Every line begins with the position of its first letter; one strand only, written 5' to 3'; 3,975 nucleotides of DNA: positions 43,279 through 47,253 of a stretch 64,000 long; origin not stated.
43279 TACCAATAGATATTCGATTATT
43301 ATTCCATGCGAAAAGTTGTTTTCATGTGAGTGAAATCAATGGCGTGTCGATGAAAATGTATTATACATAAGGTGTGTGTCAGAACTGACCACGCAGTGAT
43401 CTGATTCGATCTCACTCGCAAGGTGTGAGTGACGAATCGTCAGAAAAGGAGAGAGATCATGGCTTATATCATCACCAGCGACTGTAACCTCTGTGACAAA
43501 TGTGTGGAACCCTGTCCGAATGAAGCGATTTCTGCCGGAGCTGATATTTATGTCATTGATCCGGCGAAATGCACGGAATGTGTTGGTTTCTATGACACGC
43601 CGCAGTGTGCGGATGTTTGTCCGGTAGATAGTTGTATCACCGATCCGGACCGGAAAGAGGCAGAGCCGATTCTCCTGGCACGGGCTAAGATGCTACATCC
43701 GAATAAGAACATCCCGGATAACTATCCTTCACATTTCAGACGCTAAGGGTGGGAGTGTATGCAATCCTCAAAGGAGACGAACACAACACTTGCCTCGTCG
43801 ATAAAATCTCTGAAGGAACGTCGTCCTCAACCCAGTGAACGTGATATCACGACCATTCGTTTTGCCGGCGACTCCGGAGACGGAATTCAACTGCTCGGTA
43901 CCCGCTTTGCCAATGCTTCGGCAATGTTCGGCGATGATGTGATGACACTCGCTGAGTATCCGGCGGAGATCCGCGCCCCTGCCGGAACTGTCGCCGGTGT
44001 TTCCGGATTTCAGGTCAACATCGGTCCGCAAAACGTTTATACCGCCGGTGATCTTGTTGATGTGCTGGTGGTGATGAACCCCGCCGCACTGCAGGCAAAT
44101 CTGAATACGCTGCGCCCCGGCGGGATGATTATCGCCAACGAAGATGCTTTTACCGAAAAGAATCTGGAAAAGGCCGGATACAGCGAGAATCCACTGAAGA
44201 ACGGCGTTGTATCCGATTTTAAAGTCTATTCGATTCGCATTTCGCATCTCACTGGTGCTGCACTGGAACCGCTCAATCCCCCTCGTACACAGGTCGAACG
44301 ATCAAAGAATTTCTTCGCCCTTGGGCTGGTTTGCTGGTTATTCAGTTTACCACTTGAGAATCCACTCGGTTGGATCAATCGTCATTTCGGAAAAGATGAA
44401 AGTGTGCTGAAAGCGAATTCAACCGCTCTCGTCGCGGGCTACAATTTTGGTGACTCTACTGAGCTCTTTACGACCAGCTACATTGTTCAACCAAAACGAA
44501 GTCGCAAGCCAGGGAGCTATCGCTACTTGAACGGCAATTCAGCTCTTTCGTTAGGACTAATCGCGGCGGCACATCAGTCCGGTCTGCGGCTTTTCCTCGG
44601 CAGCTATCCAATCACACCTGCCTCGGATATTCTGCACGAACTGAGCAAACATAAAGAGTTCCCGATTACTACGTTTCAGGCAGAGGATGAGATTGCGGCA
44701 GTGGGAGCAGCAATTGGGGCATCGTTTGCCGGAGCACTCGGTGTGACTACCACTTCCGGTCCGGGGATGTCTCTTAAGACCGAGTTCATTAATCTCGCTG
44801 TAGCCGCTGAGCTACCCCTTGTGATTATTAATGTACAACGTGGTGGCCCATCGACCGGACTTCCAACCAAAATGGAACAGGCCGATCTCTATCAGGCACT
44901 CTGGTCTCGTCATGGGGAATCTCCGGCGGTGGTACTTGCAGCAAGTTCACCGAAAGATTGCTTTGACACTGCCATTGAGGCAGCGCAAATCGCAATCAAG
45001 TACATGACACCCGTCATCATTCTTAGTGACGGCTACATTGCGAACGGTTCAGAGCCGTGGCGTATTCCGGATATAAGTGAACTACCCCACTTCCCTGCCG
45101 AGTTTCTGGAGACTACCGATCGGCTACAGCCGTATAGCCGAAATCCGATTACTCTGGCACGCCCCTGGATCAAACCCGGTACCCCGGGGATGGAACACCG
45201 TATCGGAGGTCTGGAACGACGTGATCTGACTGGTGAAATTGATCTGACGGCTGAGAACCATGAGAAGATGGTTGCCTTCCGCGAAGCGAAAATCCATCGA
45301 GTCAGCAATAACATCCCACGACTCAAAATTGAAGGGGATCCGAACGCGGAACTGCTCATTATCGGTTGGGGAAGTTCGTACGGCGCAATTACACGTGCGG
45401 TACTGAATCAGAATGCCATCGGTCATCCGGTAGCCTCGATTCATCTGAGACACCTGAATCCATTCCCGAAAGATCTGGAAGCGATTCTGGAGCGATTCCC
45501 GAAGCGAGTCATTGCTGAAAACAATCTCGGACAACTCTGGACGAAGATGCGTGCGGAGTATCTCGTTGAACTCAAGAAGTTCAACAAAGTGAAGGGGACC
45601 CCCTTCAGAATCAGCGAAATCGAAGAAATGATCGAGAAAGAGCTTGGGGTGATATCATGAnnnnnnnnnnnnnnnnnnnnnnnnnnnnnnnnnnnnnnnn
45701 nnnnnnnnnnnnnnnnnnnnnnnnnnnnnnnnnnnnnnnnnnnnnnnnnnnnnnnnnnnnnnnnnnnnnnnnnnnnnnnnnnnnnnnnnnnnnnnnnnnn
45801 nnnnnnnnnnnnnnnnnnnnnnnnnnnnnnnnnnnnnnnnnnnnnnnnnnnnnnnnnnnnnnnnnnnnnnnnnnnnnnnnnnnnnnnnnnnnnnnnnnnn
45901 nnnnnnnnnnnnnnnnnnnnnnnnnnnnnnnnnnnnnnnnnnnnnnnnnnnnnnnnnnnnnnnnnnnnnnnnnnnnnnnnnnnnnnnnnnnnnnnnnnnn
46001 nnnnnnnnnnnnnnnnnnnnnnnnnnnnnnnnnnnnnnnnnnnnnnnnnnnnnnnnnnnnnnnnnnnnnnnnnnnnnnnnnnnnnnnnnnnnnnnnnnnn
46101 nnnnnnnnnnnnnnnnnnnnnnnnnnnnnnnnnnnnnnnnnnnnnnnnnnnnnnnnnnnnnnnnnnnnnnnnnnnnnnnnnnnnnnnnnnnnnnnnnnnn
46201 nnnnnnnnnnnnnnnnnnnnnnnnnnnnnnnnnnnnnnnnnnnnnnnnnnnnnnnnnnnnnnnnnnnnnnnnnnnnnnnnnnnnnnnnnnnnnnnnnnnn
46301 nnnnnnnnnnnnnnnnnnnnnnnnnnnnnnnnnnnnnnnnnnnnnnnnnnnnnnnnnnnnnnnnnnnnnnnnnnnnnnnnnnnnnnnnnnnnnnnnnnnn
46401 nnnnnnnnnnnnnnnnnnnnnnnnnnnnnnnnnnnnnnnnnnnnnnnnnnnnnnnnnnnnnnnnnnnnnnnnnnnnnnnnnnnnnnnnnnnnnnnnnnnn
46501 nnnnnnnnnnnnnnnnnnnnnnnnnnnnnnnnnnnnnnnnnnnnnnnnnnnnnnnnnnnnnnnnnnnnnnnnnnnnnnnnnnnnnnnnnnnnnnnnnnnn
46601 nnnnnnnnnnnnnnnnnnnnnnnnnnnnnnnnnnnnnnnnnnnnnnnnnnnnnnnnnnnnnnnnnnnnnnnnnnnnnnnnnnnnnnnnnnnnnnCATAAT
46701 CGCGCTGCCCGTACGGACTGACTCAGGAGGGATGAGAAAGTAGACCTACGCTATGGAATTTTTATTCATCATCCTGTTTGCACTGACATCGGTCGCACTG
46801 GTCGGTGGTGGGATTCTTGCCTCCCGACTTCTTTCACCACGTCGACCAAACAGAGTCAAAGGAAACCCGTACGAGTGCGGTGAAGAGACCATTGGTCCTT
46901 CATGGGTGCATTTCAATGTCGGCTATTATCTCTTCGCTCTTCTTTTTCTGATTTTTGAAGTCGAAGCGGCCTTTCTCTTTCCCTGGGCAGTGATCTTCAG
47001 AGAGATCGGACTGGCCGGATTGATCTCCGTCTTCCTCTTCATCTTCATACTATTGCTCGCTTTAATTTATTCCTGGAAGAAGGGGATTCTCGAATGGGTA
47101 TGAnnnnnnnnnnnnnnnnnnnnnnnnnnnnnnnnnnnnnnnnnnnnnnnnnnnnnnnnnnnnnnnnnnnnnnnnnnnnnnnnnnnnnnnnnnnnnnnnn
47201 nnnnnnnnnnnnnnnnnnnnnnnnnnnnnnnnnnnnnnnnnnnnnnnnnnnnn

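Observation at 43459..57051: Ferredoxin, 2-oxoglutarate:ferredoxin oxidoreductase and an 11-subunit Complex I lacking NuoEFG form one co-directional block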

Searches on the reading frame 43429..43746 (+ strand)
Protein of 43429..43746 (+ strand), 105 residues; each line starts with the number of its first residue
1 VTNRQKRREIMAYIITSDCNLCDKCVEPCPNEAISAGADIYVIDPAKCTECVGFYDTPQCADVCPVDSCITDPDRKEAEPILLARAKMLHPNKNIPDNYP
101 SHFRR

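Call 3: search_protein_families(library=pfam, proteins=[window:43429-43746:+])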
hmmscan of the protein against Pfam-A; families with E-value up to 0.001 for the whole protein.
window:43429-43746:+ (105 aa): 5 families
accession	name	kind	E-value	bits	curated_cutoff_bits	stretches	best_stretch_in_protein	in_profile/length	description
PF00037.32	Fer4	-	4.5e-07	29.9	21.1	1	13-35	2-24/24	4Fe-4S binding domain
PF12838.12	Fer4_7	-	1.8e-06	28.7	27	1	19-67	2-51/52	4Fe-4S dicluster domain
PF13187.11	Fer4_9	-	0.00011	22.6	27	0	18-67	1-50/52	4Fe-4S dicluster domain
PF14697.11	Fer4_21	-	0.00014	22.4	35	0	10-34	32-57/59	4Fe-4S dicluster domain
PF13237.11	Fer4_10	-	0.00016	22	25.5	1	13-65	3-53/53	4Fe-4S dicluster domain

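Call 5: search_protein_families(library=ncbifam, proteins=[window:43459-43746:+])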
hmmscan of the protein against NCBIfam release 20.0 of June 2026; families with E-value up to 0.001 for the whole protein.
window:43459-43746:+ (95 aa): 14 families
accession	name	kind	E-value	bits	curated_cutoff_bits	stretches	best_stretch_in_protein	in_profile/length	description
NF033683.1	di_4Fe-4S_YfhL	equivalog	8.7e-29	99.7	86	1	1-77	1-78/80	YfhL family 4Fe-4S dicluster ferredoxin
NF058577.1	FdxA_fam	equivalog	3.6e-13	49.5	65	1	1-57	1-51/52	4Fe-4S ferredoxin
NF045490.1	FdxA_Protbact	equivalog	1.2e-06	28.7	135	1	1-71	1-67/104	ferredoxin FdxA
TIGR02700.1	flavo_MJ0208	hypoth_equivalog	2.5e-06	27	251.35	1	4-60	145-195/234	dihydromethanopterin reductase (acceptor)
NF005504.0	PRK07118.1-3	equivalog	2.7e-05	23.7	437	1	6-60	218-266/293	Fe-S cluster domain-containing protein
NF043069.1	T4HPD_activ_SAM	equivalog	5.7e-05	22.6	425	1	6-56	50-94/299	trans-4-hydroxy-L-proline dehydratase activase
TIGR04105.1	FeFe_hydrog_B1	subfamily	6.4e-05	21.8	450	1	2-59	106-159/462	monomeric [FeFe] hydrogenase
TIGR04270.1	Rama_corrin_act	subfamily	6.8e-05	21.4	500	1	5-57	476-525/534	methylamine methyltransferase corrinoid protein reductive activase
TIGR04041.1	activase_YjjW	hypoth_equivalog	7.1e-05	22.3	250.2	1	7-59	41-87/276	YjjW family glycine radical enzyme activase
NF005503.0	PRK07118.1-2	equivalog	0.00016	21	252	1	7-62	212-261/292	RnfABCDGE type electron transport complex subunit B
TIGR00402.1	napF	equivalog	0.0003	20.7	102.2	1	6-58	34-83/149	ferredoxin-type protein NapF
NF006446.0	PRK08764.1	equivalog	0.00046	20.1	220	1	2-60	81-133/139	Rnf electron transport complex subunit RnfB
NF005506.0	PRK07118.1-5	equivalog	0.0006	19.3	388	1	7-61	216-265/279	Fe-S cluster domain-containing protein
NF045874.1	Vhu_polyferre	exception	0.00078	18.3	600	0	4-59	125-174/381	F420-non-reducing hydrogenase associated-polyferredoxin VhuB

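Call 40: search_solved_structures(query=window:43459-43746:+, max_evalue=0.001, show_alignments=2)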
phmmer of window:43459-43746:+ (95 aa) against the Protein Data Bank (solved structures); distinct sequences matched with E-value up to 0.001: 12.
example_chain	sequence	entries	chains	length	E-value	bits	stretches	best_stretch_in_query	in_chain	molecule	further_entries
3eun_A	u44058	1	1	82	3.9e-22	81.7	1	3-76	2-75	Ferredoxin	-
1rgv_A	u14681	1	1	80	1e-21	80.4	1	4-80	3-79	ferredoxin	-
3exy_A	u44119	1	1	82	1.4e-21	79.9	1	3-76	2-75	Ferredoxin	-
1blu_A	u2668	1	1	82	2e-21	79.4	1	3-76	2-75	FERREDOXIN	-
2fgo_A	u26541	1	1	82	1.1e-19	73.8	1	5-74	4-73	Ferredoxin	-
2zvs_A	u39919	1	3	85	3.7e-19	72.2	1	3-80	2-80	Uncharacterized ferredoxin-like protein yfhL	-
9g03_E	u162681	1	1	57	1.3e-09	41.5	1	1-60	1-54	Ferredoxin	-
1fdn_A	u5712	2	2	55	1.2e-05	28.8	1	2-60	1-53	FERREDOXIN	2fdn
1fca_A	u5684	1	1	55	2.1e-05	28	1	2-60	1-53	FERREDOXIN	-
1clf_A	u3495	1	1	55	7.5e-05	26.2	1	2-59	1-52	FERREDOXIN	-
1bqx_A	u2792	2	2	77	0.00016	25.2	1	2-59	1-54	PROTEIN (FERREDOXIN) | FERREDOXIN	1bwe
1bc6_A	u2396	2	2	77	0.00096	22.6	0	2-59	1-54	7-FE FERREDOXIN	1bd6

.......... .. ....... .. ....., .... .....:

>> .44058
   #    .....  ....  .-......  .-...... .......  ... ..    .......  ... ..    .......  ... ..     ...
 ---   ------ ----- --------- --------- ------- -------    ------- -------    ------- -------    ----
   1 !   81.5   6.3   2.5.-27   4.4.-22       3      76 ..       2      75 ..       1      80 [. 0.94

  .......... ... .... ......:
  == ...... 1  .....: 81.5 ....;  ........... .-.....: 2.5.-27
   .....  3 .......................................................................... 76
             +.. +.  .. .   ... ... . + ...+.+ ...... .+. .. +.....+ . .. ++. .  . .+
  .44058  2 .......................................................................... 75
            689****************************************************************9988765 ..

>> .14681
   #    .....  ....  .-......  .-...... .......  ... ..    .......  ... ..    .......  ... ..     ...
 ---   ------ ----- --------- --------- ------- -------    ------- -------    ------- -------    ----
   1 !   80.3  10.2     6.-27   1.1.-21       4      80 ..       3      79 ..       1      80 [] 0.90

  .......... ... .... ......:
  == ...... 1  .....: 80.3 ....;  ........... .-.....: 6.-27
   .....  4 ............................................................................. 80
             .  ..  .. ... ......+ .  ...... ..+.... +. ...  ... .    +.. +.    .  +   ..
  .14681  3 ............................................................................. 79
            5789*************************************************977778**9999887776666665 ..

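Call 68: find_homologous_proteins(query=window:43459-43746:+, max_evalue=1e-15)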
Query window:43459-43746:+ (95 aa): 676 proteins with E <= 1e-15 among 740 candidates; the best 120 are listed.
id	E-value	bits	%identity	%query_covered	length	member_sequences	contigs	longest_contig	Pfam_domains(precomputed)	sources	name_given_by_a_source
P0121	2.8e-57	209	95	100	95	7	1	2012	PF00037.33,PF12838.13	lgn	-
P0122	1.5e-47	178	82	100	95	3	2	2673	PF00037.33,PF12838.13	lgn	-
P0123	2.3e-46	174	77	100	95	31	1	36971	PF00037.33,PF12838.13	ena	-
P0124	2.2e-43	164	77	99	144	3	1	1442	PF00037.33,PF12838.13,PF13187.12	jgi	jgi:ferredoxin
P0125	2.5e-43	164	77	99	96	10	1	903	PF00037.33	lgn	-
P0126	6.1e-41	157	72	99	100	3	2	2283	PF00037.33,PF12838.13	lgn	-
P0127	2.4e-40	155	73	99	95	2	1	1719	PF00037.33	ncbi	-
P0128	4.1e-40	154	75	99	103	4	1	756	PF00037.33,PF12838.13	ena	-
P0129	7.3e-34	134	67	98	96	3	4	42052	PF00037.33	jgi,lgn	jgi:ferredoxin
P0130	2.5e-31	126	62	100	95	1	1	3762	PF00037.33,PF12838.13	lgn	-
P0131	4.9e-31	125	63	100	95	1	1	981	PF12797.13,PF00037.33,PF12838.13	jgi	-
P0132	5.4e-31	125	64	97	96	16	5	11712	-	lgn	-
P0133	3.5e-30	122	65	88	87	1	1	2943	PF00037.33,PF12838.13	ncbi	-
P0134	6.7e-30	121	67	88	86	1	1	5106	PF12837.13,PF00037.33,PF12838.13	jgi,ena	-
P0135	1.0e-29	121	57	99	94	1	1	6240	PF00037.33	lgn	-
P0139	7.5e-29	118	59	99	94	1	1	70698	PF00037.33,PF13187.12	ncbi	-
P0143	6.5e-28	115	56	99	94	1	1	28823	PF00037.33,PF13187.12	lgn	-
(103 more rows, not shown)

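Call 69: find_encoding_contigs(protein=P0129, flank=5000, max_places=1)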
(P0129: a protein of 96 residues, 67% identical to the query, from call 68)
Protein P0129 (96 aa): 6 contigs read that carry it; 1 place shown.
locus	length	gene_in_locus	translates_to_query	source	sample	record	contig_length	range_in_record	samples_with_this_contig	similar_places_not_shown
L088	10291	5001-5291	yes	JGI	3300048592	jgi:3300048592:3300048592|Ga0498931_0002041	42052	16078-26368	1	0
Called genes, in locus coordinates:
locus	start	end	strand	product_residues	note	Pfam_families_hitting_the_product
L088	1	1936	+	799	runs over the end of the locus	PF01315:Ald_Xan_dh_C, PF02738:MoCoBD_1, PF20256:MoCoBD_2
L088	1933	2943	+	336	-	PF00941:FAD_binding_5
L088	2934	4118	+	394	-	PF06050:HGD-D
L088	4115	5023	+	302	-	PF01869:BcrAD_BadFG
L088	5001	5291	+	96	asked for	PF00037:Fer4 (weak)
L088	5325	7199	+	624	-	PF01558:POR, PF01855:POR_N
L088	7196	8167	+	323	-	PF02775:TPP_enzyme_C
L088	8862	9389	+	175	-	PF08388:GIIM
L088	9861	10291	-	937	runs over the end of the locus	PF13620:CarboxypepD_reg, PF07715:Plug (weak), PF25183:OMP_b-brl_4 (weak), PF00593:TonB_dep_Rec_b-barrel, PF25183:OMP_b-brl_4 (weak)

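Call 70: find_encoding_contigs(protein=P0139, flank=5000, max_places=1)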
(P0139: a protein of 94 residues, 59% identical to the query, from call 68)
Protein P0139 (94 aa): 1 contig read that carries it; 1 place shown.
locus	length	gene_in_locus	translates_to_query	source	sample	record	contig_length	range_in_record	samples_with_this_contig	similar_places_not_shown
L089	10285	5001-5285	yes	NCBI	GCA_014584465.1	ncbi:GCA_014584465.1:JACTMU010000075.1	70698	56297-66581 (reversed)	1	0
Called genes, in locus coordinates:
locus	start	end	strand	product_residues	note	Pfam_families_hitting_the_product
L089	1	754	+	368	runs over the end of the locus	PF01098:FTSW_RODA_SPOVE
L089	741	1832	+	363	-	PF03033:Glyco_transf_28, PF04101:Glyco_tran_28_C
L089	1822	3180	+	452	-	PF01225:Mur_ligase, PF08245:Mur_ligase_M, PF02875:Mur_ligase_C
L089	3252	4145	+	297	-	PF01565:FAD_binding_4, PF02873:MurB_C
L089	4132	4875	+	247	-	PF08478:POTRA_1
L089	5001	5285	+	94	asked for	PF00037:Fer4 (weak), PF13187:Fer4_9 (faint)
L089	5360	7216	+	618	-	PF01558:POR, PF01855:POR_N, PF17147:PFOR_II (weak)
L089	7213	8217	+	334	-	PF02775:TPP_enzyme_C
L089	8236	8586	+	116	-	PF00507:Oxidored_q4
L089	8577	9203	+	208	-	PF01058:Oxidored_q6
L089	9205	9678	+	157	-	PF00329:Complex1_30kDa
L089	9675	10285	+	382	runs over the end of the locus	PF00374:NiFeSe_Hases (faint), PF00346:Complex1_49kDa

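Call 71: find_encoding_contigs(protein=P0143, flank=5000, max_places=1)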
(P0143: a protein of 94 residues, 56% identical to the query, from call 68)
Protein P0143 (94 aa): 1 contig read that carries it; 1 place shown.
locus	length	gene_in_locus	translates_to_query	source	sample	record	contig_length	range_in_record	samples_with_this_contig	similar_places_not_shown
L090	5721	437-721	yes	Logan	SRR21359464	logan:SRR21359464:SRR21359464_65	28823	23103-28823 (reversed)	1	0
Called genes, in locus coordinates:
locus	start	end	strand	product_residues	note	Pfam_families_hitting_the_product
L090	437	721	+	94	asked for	PF00037:Fer4 (faint), PF13187:Fer4_9 (weak)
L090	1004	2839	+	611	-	PF01558:POR, PF01855:POR_N, PF17147:PFOR_II (weak)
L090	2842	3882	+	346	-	PF02775:TPP_enzyme_C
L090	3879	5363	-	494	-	PF19494:DUF6029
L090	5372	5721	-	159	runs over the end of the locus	PF08534:Redoxin, PF00578:AhpC-TSA, PF00085:Thioredoxin (faint), PF13098:Thioredoxin_2 (weak), PF13905:Thioredoxin_8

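Call 72: find_encoding_contigs(protein=P0132, flank=5000, max_places=1)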
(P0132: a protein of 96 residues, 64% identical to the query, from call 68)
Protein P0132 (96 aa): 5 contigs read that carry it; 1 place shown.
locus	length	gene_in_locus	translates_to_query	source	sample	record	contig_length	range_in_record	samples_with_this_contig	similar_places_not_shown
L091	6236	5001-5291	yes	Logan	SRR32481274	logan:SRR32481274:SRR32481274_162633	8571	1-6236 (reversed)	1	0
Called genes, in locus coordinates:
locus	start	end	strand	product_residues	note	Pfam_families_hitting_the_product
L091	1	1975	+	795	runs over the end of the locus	PF01315:Ald_Xan_dh_C, PF02738:MoCoBD_1, PF20256:MoCoBD_2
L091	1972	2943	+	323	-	PF00941:FAD_binding_5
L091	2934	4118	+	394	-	PF06050:HGD-D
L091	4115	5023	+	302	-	PF01869:BcrAD_BadFG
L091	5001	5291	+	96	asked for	-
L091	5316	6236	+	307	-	?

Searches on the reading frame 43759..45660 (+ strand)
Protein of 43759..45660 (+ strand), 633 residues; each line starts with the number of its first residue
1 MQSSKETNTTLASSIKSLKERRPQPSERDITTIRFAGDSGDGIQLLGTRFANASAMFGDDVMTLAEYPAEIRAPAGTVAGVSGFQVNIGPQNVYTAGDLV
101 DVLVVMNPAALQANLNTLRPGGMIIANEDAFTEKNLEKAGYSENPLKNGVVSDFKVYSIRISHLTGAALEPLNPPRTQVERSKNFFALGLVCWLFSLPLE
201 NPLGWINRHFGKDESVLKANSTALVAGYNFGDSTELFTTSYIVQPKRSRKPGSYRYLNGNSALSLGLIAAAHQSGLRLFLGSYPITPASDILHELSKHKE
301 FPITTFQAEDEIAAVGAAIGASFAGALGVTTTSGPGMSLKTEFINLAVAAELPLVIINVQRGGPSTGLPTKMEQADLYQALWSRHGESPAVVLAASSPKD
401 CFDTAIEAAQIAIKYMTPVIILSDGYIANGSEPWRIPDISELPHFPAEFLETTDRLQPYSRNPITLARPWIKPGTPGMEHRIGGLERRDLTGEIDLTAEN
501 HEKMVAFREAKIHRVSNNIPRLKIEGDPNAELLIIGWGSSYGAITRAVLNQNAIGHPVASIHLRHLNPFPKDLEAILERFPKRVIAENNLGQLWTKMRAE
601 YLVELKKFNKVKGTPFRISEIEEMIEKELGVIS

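Call 3: search_protein_families(library=pfam, proteins=[window:43759-45660:+])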
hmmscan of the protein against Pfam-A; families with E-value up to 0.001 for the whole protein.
window:43759-45660:+ (633 aa): 4 families
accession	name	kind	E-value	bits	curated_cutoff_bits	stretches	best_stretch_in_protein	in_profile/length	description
PF01855.24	POR_N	-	6.2e-55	186.9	27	1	279-489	10-220/231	Pyruvate flavodoxin/ferredoxin oxidoreductase, thiamine diP-bdg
PF01558.24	POR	-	3e-24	86.5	27.4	1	40-228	2-172/173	Pyruvate ferredoxin/flavodoxin oxidoreductase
PF17147.9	PFOR_II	-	0.0002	22.1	27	1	530-604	1-81/102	Pyruvate:ferredoxin oxidoreductase core domain II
PF02776.23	TPP_enzyme_N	-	0.00029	21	26.8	1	283-374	22-111/119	Thiamine pyrophosphate enzyme, N-terminal TPP binding domain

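Call 5: search_protein_families(library=ncbifam, proteins=[window:43759-45660:+])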
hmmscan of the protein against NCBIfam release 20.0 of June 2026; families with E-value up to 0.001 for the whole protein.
window:43759-45660:+ (633 aa): 11 families
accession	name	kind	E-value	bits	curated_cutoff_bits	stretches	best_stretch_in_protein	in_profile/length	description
TIGR03710.1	OAFO_sf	subfamily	9.4e-189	628.6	482.75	1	32-624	3-560/561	2-oxoacid:acceptor oxidoreductase subunit alpha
NF006412.0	PRK08659.1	equivalog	1.3e-75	255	411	1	254-628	5-376/378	2-oxoacid:acceptor oxidoreductase subunit alpha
NF041170.1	Oxoac_fdxalpha_Archa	equivalog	2.9e-74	250.5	800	1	155-627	141-621/636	2-oxoacid:ferredoxin oxidoreductase subunit alpha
NF007206.0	PRK09627.1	equivalog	3e-59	200.8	579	1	269-626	14-373/375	2-oxoglutarate synthase subunit alpha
NF005507.0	PRK07119.1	subfamily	2.6e-47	161.4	399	1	257-628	7-348/352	3-methyl-2-oxobutanoate dehydrogenase subunit VorB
NF040682.1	PorA_Arch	equivalog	2.7e-15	56.2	550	1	280-572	24-303/387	pyruvate synthase subunit PorA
NF006232.0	PRK08366.1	equivalog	2.2e-13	49.6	646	1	280-425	28-170/394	2-ketoisovalerate ferredoxin oxidoreductase subunit alpha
NF007201.0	PRK09622.1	equivalog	3.6e-11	42.6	590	1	280-428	31-178/405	2-oxoacid:ferredoxin oxidoreductase subunit alpha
NF006233.0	PRK08367.1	equivalog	1.7e-08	33.7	625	1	280-572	25-304/394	pyruvate ferredoxin oxidoreductase subunit alpha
NF045764.1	PhenlGlyoxDHPadG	equivalog_domain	2.7e-08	32.7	700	1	280-572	23-310/398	NADH-dependent phenylglyoxylate dehydrogenase subunit alpha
TIGR03336.1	IOR_alpha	equivalog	1.1e-05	24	650.9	1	255-426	3-164/595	indolepyruvate ferredoxin oxidoreductase subunit alpha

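Call 38: search_solved_structures(query=window:43759-45660:+, max_evalue=1e-10)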
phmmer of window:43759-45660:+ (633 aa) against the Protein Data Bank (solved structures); distinct sequences matched with E-value up to 1e-10: 5.
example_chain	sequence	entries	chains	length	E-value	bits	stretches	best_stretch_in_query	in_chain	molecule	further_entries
6n2n_A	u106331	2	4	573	1.6e-69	238.6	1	31-628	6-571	Pyruvate flavodoxin/ferredoxin oxidoreductase domain protein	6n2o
1yd7_A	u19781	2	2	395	2.4e-47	165.3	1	259-628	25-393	2-keto acid:ferredoxin oxidoreductase subunit alpha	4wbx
5b48_A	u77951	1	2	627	2.9e-44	155.2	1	157-627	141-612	2-oxoacid--ferredoxin oxidoreductase alpha subunit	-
5b46_A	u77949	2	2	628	2.3e-42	148.9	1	155-625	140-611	2-oxoacid--ferredoxin oxidoreductase alpha subunit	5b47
8ys5_A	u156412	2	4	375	1.7e-37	132.8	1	269-601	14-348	2-oxoglutarate synthase subunit alpha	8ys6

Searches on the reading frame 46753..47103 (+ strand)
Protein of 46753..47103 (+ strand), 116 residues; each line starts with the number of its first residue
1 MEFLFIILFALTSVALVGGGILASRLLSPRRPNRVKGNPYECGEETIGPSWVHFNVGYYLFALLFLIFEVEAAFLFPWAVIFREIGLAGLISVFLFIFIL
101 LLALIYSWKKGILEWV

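Call 3: search_protein_families(library=pfam, proteins=[window:46753-47103:+])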
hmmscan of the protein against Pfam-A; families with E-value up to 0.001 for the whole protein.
window:46753-47103:+ (116 aa): 1 family
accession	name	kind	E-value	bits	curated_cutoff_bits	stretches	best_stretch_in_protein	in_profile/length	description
PF00507.24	Oxidored_q4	-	1.6e-36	124.9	23.3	1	21-115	5-99/99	NADH-ubiquinone/plastoquinone oxidoreductase, chain 3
